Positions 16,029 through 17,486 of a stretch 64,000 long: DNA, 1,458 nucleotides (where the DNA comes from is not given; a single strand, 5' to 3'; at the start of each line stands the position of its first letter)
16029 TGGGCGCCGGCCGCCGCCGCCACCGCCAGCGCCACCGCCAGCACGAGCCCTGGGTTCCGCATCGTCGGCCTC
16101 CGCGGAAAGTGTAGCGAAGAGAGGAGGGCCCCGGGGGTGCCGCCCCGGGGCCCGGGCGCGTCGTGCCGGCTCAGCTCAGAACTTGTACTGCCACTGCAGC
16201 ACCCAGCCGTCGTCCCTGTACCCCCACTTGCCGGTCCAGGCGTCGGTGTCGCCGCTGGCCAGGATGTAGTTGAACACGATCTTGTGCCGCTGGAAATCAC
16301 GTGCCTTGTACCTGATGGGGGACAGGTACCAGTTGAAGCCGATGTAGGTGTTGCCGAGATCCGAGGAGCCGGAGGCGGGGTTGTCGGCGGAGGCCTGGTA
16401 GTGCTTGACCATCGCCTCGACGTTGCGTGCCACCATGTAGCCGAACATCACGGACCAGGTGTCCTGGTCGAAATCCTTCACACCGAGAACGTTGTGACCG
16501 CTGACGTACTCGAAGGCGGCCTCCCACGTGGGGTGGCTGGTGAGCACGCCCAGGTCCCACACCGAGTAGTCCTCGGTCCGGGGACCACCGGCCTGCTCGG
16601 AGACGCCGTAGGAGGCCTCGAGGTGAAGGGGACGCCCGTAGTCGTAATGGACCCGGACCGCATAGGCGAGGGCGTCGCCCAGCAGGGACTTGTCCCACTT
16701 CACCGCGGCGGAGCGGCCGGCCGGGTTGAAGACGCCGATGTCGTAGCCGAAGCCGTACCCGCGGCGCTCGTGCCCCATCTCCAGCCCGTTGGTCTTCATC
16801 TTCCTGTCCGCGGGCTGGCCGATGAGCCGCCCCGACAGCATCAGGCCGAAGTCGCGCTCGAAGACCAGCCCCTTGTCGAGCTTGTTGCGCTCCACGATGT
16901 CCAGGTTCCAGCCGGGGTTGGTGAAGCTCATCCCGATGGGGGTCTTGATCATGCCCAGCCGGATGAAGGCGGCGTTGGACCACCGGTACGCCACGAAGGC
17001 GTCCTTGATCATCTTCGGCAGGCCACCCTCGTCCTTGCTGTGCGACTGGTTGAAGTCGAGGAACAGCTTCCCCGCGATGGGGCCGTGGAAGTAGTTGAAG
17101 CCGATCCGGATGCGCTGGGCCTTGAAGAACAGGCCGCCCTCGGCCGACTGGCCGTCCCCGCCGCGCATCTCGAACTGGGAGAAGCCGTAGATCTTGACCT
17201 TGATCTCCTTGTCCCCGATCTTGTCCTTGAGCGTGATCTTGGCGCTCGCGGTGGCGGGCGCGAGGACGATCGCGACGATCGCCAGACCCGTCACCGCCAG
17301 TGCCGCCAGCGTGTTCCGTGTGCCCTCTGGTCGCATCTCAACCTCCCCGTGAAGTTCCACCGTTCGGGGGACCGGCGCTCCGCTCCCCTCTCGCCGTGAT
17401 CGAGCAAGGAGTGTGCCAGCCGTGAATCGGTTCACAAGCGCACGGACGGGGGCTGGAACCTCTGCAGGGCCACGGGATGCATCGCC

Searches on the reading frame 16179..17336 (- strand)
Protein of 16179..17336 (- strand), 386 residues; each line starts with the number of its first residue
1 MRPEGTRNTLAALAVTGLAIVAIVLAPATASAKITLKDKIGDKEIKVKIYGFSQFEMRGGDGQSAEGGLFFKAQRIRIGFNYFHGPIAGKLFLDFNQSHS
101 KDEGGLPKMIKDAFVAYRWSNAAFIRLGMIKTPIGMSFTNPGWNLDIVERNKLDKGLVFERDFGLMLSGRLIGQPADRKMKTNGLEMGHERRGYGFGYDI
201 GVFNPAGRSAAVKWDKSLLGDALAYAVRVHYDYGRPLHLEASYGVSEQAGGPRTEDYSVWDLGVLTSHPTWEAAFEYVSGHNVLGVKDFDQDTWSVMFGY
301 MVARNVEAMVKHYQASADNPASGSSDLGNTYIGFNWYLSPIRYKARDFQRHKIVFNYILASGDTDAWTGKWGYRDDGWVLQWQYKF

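Call 46: search_protein_families(library=pfam, proteins=[window:16179-17336:-], max_evalue=0.01)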
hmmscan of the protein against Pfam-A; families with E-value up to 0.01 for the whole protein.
seq(386 aa): 1 family
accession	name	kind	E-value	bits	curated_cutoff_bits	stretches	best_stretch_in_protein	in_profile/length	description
PF13609.12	Porin_4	-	2e-08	34.8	27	1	19-316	1-306/310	Gram-negative porin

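Call 73: search_protein_families(library=ncbifam, proteins=[window:16179-17336:-], max_evalue=0.001)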
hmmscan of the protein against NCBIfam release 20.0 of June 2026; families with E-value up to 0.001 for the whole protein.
seq(386 aa): 0 families
